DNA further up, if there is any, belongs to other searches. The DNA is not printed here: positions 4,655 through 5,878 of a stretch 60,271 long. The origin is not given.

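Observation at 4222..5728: Adjacent early genes encode an HDAC-family deacetylase and a proteasome-beta/HslV-like Thr peptidase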

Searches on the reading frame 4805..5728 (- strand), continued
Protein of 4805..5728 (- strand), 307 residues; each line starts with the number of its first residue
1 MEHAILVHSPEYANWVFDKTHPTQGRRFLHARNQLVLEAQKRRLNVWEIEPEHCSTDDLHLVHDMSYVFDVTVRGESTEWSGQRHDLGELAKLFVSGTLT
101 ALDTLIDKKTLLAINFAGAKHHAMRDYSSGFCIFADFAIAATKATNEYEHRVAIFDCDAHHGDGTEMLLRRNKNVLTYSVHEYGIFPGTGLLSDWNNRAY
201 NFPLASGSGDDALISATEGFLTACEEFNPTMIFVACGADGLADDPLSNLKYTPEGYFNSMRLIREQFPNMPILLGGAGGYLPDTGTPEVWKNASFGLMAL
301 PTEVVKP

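Call 65: find_related_loci(query=A1, collection=genome_contigs, flank=6000)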
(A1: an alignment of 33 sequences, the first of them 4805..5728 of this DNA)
Query A1 (307 aa) in genome_contigs; peptide patterns used: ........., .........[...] (x = any residue, [..] = any of these).
186 stretches matched a pattern; 105 encode a relative of the query (tblastn E <= 1e-3); the best 80 are kept; 80 distinct loci.
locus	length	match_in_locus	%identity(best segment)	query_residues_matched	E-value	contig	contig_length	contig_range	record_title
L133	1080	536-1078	87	1-181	2e-114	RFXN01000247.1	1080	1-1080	MAG: Candidatus Fonsibacter lacus isolate WB5_2A_028 contig_100_246, whole genome shotgun sequence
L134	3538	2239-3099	55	6-292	3e-103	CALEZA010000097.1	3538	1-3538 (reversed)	MAG TPA_asm: uncultured Candidatus Planktophila sp. isolate SRR6231217_bin.41_CONCOCT_v1.1_MAG genome assembly, contig:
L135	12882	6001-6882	54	4-290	3e-100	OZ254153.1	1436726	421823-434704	Candidatus Nanopelagicaceae bacterium isolate MKE-14 genome assembly, chromosome: MKE-14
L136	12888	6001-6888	53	4-292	1e-99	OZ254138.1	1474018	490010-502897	Candidatus Nanopelagicaceae bacterium isolate MRE-185 genome assembly, chromosome: MRE-185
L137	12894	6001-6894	52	1-291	3e-99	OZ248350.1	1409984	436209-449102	Candidatus Nanopelagicaceae bacterium isolate RE-8 genome assembly, chromosome: RE-8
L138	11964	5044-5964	53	1-304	4e-99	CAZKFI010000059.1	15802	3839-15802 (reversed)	MAG TPA_asm: uncultured Bifidobacteriaceae bacterium isolate binchicken_co298_185 genome assembly, contig: NODE_6957_len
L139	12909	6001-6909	51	6-303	1e-97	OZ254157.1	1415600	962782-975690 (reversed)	Candidatus Nanopelagicaceae bacterium isolate RoE-11 genome assembly, chromosome: RoE-11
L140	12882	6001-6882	52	6-292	2e-97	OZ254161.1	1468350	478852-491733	Candidatus Nanopelagicaceae bacterium isolate MRE-26 genome assembly, chromosome: MRE-26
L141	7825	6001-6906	51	6-302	2e-95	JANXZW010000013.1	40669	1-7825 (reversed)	MAG: Actinomycetes bacterium isolate GL140_4_metabat_47 GL140_4_k141_2764152, whole genome shotgun sequence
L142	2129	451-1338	52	1-297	2e-99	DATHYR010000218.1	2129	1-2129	MAG TPA_asm: Pseudomonadales bacterium isolate SMAG_U16216 k141_533330, whole genome shotgun sequence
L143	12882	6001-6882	51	4-290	2e-94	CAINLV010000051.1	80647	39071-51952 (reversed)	MAG: uncultured actinobacterium isolate Kiruna_bin-09407 genome assembly, contig: bin-09407:051/115, whole genome shotgu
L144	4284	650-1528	51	5-290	7e-95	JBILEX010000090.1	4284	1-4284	MAG: Candidatus Planktophila sp. isolate ME2016-07-29_3300044622_group7_bin185 Rohwer_bin323_scaffold_37845_c1, whole ge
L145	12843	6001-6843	52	6-290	1e-94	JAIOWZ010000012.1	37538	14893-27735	MAG: Candidatus Planktophila sp. isolate Tobar2m-G3 Tobar2m-C846, whole genome shotgun sequence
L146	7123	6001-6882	50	6-303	4e-94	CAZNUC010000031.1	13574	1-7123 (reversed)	MAG TPA_asm: uncultured Candidatus Planktophila sp. isolate binchicken_co225_51 genome assembly, contig: NODE_1707_lengt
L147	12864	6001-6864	51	6-297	6e-94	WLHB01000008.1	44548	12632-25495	MAG: Actinomycetota bacterium isolate UFOp-RE-4nov15-121 RE-4nov15-121-c8, whole genome shotgun sequence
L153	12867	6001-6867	49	6-299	5e-92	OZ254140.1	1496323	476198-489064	Candidatus Nanopelagicaceae bacterium isolate JirE-27 genome assembly, chromosome: JirE-27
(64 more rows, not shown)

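Call 67: search_protein_families(library=pfam, proteins=[L135:98-2917:+, L135:3361-4674:+, L135:4685-5179:+, L135:5179-5967:+, L135:6007-6957:+, L135:6954-7265:+, L135:7277-8704:-, L135:8754-9512:-, L135:9810-11810:+, L135:11890-12792:+], max_evalue=0.001)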
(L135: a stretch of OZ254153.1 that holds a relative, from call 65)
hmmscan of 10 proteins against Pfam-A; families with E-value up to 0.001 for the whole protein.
L135:98-2917:+ (939 aa): 2 families
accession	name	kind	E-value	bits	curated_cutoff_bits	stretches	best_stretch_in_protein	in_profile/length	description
PF00350.29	Dynamin_N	-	3e-12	47.3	27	1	1-207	14-140/168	Dynamin family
PF18930.5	DUF5679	-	2.5e-07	31.1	27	1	899-933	1-36/40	Domain of unknown function (DUF5679)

L135:3361-4674:+ (437 aa): 3 families
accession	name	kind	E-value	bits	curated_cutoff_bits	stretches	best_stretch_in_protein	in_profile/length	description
PF00092.34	VWA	-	2.2e-17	64.3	23.8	1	44-202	4-163/174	von Willebrand factor type A domain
PF13519.12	VWA_2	-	3.1e-14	53.9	27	1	44-147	3-107/107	von Willebrand factor type A domain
PF13768.12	VWA_3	-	1.4e-10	41.9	27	1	41-199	2-155/155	von Willebrand factor type A domain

L135:4685-5179:+ (164 aa): 1 family
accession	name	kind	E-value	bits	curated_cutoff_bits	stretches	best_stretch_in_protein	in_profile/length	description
PF00782.25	DSPc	-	1e-08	35.5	33.5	1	72-148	55-128/133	Dual specificity phosphatase, catalytic domain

L135:5179-5967:+ (262 aa): 0 families

L135:6007-6957:+ (316 aa): 2 families
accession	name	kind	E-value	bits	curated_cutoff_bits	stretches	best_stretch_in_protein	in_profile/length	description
PF00850.24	Hist_deacetyl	-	1.1e-56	192.8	27.9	1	16-295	1-294/298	Histone deacetylase domain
PF02310.24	B12-binding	-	0.00051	20.3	32.1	0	220-280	41-90/121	B12 binding domain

L135:6954-7265:+ (103 aa): 0 families

L135:7277-8704:- (475 aa): 1 family
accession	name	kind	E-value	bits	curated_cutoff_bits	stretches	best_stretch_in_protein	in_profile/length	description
PF01939.22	NucS_C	-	0.00023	21.6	24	1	26-122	2-97/124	Endonuclease NucS C-terminal domain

L135:8754-9512:- (252 aa): 2 families
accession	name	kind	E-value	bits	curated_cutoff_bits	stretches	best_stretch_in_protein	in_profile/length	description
PF13365.12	Trypsin_2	-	2.8e-20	74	27.6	1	92-212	7-144/144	Trypsin-like peptidase domain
PF00089.32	Trypsin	-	4.1e-07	30.5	20.6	1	95-224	36-209/220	Trypsin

L135:9810-11810:+ (666 aa): 7 families
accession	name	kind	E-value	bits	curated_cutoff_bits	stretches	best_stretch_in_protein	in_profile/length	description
PF00580.27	UvrD-helicase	-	1.9e-11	44.6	23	1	42-288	4-261/271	UvrD/REP helicase N-terminal domain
PF13361.12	UvrD_C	-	2.8e-09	37.3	25.6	1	402-501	239-346/350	UvrD-like helicase C-terminal domain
PF13245.12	AAA_19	-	1.2e-08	35.6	25.1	1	43-281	1-132/134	AAA domain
PF01443.25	Viral_helicase1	-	1.7e-08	35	21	0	225-285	42-104/228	Viral superfamily 1 RNA helicase core domain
PF13538.12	UvrD_C_2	-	1.5e-07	31.6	27.4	1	451-498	2-49/52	UvrD-like helicase C-terminal domain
PF13604.12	AAA_30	-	8e-07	29.4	27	1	41-113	4-78/191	AAA domain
PF00270.35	DEAD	-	0.00094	19.4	26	0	40-78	1-39/167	DEAD/DEAH box helicase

L135:11890-12792:+ (300 aa): 1 family
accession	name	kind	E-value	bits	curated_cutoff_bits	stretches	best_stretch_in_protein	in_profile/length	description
PF00929.31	RNase_T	-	1.7e-17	64.9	24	1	5-159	1-163/164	Exonuclease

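Call 68: search_protein_families(library=padloc, proteins=[window:4805-5728:-, L135:98-2917:+, L135:3361-4674:+, L135:4685-5179:+, L135:5179-5967:+, L135:6954-7265:+, L135:7277-8704:-, L135:8754-9512:-, L135:9810-11810:+], max_evalue=0.001)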
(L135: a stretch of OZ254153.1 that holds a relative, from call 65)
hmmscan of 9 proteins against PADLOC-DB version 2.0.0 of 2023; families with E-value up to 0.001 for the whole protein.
window:4805-5728:- (307 aa): 0 families

L135:98-2917:+ (939 aa): 0 families

L135:3361-4674:+ (437 aa): 0 families

L135:4685-5179:+ (164 aa): 0 families

L135:5179-5967:+ (262 aa): 0 families

L135:6954-7265:+ (103 aa): 0 families

L135:7277-8704:- (475 aa): 6 families
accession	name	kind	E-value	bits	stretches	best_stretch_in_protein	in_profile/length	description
PDLC04916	PDC-S11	-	2.2e-67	225.7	2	322-470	197-356/358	-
PDLC04915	PDC-S11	-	1.3e-45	154.3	2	326-471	218-374/379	-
PDLC04913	PDC-S11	-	1.5e-06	25.5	1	17-128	18-134/375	-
PDLC04944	PDC-S18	-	5.8e-06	23.9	1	15-191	12-171/307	-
PDLC04909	PDC-S11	-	4.9e-05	21.1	1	54-159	58-169/347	-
PDLC04910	PDC-S11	-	0.0009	16.6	0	16-105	17-108/359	-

L135:8754-9512:- (252 aa): 3 families
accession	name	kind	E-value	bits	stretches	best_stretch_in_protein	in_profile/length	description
PDLC02959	RT-Protease_XI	-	1e-14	52.4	1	54-227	329-500/510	single gene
PDLC02960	RT-Protease_XI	-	1e-12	45.8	1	57-228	330-497/506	single gene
PDLC05022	PDC-S45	-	2.7e-07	27.8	1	55-123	17-84/293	-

L135:9810-11810:+ (666 aa): 34 families (the best 25 are shown)
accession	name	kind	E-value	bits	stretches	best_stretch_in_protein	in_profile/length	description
PDLC00122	GajB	-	1.7e-16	58.3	1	245-318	166-247/502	UrvD helicase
PDLC00117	GajB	-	1.2e-13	48.4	1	405-500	468-572/604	UrvD helicase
PDLC03802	RTasHel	-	3.1e-13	47.4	1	243-323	194-276/675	DRT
PDLC00119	GajB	-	5.2e-12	43.5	2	429-499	463-540/565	UrvD helicase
PDLC00130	GajB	-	6.4e-12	42.5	1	243-320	207-292/589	UrvD helicase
PDLC00131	GajB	-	1.1e-10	39.1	1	204-317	208-323/647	UrvD helicase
PDLC00138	GajB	-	2.7e-10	37.6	1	245-316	224-302/581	UrvD helicase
PDLC00107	GajB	-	3.2e-10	37.2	0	438-470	467-499/587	UrvD helicase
PDLC00121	GajB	-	1.5e-09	35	1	245-329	206-294/565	UrvD helicase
PDLC00123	GajB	-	3.3e-09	33.9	0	36-71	2-34/540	UrvD helicase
PDLC00135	GajB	-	4.8e-09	33.7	1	243-317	171-251/603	UrvD helicase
PDLC00132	GajB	-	1.5e-08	31.8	1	243-319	216-300/625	UrvD helicase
PDLC00129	GajB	-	1.1e-07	28.8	1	244-334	229-321/594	UrvD helicase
PDLC00149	GajB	-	1.5e-07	28.2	0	245-285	210-252/577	UrvD helicase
PDLC00127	GajB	-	2e-07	27.9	0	244-282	204-247/594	UrvD helicase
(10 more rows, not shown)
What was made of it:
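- In one host genome (L135) the HDAC cluster borders defence-like genes: a PDC-S11 candidate, a GajB-like helicase and a trypsin-like protease (calls 67, 68).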

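Call 87: search_solved_structures(query=L014:5975-6352:+, max_evalue=0.01, show_alignments=1)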
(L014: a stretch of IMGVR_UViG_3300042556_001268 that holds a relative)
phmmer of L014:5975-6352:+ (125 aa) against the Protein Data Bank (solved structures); distinct sequences matched with E-value up to 0.01: 1.
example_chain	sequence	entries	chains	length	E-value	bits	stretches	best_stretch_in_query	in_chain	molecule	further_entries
2iii_A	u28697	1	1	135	0.0043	20.3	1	43-87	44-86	S-adenosylmethionine decarboxylase proenzyme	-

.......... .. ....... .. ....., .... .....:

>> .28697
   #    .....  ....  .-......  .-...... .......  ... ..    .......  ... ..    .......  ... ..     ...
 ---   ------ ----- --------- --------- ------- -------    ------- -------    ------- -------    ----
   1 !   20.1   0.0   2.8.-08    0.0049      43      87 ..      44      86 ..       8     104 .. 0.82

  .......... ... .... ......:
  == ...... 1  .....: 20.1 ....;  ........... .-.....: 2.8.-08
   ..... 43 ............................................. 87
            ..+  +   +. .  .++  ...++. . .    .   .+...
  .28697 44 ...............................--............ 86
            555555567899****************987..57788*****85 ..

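Call 88: search_protein_families(library=ncbifam, proteins=[L135:3361-4674:+, L135:4685-5179:+, L135:5179-5967:+, L135:6007-6957:+, L135:6954-7265:+, L153:6871-7383:+, L153:7385-8140:+, L153:5497-5826:+, L139:7276-8196:+, L139:8193-9287:+], max_evalue=0.01)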
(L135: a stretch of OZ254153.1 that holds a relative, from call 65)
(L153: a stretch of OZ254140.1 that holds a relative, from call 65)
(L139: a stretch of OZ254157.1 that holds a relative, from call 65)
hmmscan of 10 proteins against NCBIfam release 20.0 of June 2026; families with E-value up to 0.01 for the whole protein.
L135:3361-4674:+ (437 aa): 4 families
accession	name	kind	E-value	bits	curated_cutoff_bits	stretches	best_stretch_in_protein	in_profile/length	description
TIGR03788.1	marine_srt_targ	equivalog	6.8e-16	57.8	551.65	1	21-224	253-452/629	marine proteobacterial sortase target protein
TIGR00868.1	hCaCC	subfamily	3.6e-08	31.7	900.85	1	41-211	306-477/863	calcium-activated chloride channel protein 1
NF010238.0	PRK13685.1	subfamily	3.9e-05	22.9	432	1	21-181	78-248/335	hypothetical protein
NF047508.1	VWA_BatA_Lepto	exception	0.00021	20.5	380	1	41-217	90-272/315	VWA domain-containing protein BatA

L135:4685-5179:+ (164 aa): 0 families

L135:5179-5967:+ (262 aa): 0 families

L135:6007-6957:+ (316 aa): 0 families

L135:6954-7265:+ (103 aa): 0 families

L153:6871-7383:+ (170 aa): 0 families

L153:7385-8140:+ (251 aa): 0 families

L153:5497-5826:+ (109 aa): 0 families

L139:7276-8196:+ (306 aa): 24 families
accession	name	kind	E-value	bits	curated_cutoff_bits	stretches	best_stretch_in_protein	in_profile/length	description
NF004719.0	PRK06063.1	equivalog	1.5e-21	76.6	389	1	7-305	14-311/331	DEDDh family exonuclease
TIGR01407.1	dinG_rel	hypoth_equivalog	2e-20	72.7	547.7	1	12-189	3-184/889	putative DnaQ family exonuclease/DinG family helicase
NF005569.0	PRK07246.1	equivalog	3.9e-18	65.2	794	1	7-259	5-249/820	bifunctional DnaQ family exonuclease/ATP-dependent helicase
NF005906.0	PRK07883.1-4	equivalog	1.4e-17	63.3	495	1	10-172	7-169/563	DEDD exonuclease domain-containing protein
NF001688.0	PRK00448.1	equivalog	3e-16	58.2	873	1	10-172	424-586/1445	PolC-type DNA polymerase III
NF005907.0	PRK07883.1-5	equivalog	4.4e-16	58.4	454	1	11-171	30-192/584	DEDD exonuclease domain-containing protein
NF005905.0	PRK07883.1-3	equivalog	2.3e-15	56.2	508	1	11-170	26-187/581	DEDD exonuclease domain-containing protein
TIGR01405.1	polC_Gram_pos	equivalog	2.5e-15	55.3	1043.45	1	11-171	191-351/1211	DNA polymerase III subunit alpha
NF005289.0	PRK06807.1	equivalog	3.2e-15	56.1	335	1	11-172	10-170/313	3'-5' exonuclease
NF006316.0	PRK08517.1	equivalog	2e-14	53.5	247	1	11-172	72-231/270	3'-5' exonuclease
NF005981.0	PRK08074.1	equivalog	3e-14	52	789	1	10-172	4-168/931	ATP-dependent DNA helicase DinG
NF004844.0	PRK06195.1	equivalog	2.6e-13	50.1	373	1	12-237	4-231/309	DNA polymerase III subunit epsilon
NF005904.0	PRK07883.1-2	equivalog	2.5e-12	45.9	969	1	11-170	32-193/584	DEDD exonuclease domain-containing protein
NF005903.0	PRK07883.1-1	equivalog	3.4e-10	39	1038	1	21-170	59-209/642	DEDD exonuclease domain-containing protein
TIGR00573.1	dnaq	subfamily_domain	1.4e-09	37.8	71.5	1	13-171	11-174/217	exonuclease, DNA polymerase III, epsilon subunit family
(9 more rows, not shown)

L139:8193-9287:+ (364 aa): 0 families

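Call 89: find_related_loci(query=L075:3427-4329:+, collection=viral_contigs, flank=5000)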
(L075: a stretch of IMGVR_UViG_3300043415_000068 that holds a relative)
Query L075:3427-4329:+ (300 aa) in viral_contigs; peptide patterns used: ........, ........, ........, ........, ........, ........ (x = any residue, [..] = any of these).
112 stretches matched a pattern; 51 encode a relative of the query (tblastn E <= 1e-3); 51 distinct loci.
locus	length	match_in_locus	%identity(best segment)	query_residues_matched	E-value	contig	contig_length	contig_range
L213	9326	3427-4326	100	1-300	0e+0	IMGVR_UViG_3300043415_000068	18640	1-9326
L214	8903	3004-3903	98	1-300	0e+0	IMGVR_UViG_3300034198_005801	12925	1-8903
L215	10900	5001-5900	96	1-300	0e+0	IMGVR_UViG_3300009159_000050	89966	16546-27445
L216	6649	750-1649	95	1-300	0e+0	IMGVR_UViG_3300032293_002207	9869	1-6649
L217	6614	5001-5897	87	1-299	0e+0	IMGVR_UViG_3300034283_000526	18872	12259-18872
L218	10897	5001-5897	87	1-299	0e+0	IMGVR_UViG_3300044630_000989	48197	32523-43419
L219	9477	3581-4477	87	1-299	3e-180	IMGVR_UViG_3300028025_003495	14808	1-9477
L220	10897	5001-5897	85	1-299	5e-178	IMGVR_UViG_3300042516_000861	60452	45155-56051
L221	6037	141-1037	83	1-299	6e-176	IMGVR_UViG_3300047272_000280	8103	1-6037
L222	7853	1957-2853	83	1-299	7e-174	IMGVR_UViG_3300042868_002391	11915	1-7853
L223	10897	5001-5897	81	1-299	4e-172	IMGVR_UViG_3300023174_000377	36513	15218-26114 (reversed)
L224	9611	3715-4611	82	1-299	3e-172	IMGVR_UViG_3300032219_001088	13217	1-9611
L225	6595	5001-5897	81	1-299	1e-169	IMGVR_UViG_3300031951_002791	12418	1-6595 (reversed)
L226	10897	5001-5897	81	1-299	8e-169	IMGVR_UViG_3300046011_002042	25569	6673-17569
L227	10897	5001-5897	79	1-299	5e-168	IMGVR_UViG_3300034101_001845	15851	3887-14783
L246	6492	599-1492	63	1-297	8e-131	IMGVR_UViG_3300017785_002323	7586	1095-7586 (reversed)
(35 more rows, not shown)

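Call 90: find_related_loci(query=L109:4983-5948:+, collection=viral_contigs, flank=5000)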
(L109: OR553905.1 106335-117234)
Query L109:4983-5948:+ (321 aa) in viral_contigs; peptide patterns used: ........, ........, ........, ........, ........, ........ (x = any residue, [..] = any of these).
64 stretches matched a pattern; 62 encode a relative of the query (tblastn E <= 1e-3); 62 distinct loci.
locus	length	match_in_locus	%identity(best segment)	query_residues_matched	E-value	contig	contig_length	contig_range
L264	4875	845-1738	42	5-304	2e-71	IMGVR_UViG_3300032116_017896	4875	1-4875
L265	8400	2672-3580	45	3-304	3e-71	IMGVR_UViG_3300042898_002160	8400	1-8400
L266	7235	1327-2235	45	3-304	3e-71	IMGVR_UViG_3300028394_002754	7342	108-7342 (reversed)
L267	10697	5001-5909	45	3-304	4e-71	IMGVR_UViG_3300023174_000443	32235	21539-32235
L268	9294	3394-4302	44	3-304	1e-70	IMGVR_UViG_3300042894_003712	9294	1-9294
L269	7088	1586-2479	43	5-304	7e-71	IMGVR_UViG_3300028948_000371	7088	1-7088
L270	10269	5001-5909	45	3-304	1e-70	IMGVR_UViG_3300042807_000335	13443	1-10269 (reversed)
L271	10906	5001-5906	44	3-304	3e-70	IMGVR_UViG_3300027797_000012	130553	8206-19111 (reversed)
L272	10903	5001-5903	43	3-303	3e-70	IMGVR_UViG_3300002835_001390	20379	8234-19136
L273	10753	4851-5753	43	3-303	3e-70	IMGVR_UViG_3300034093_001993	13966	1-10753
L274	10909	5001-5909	44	3-304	5e-70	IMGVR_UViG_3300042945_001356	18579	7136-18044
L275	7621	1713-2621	45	3-304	3e-70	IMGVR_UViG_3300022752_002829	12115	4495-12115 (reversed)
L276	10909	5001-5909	45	3-304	5e-70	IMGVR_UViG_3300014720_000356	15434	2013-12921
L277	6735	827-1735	44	3-304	4e-70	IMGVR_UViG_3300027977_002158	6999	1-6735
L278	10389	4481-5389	44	3-304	5e-70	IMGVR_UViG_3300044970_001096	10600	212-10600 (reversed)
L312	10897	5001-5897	41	5-303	2e-63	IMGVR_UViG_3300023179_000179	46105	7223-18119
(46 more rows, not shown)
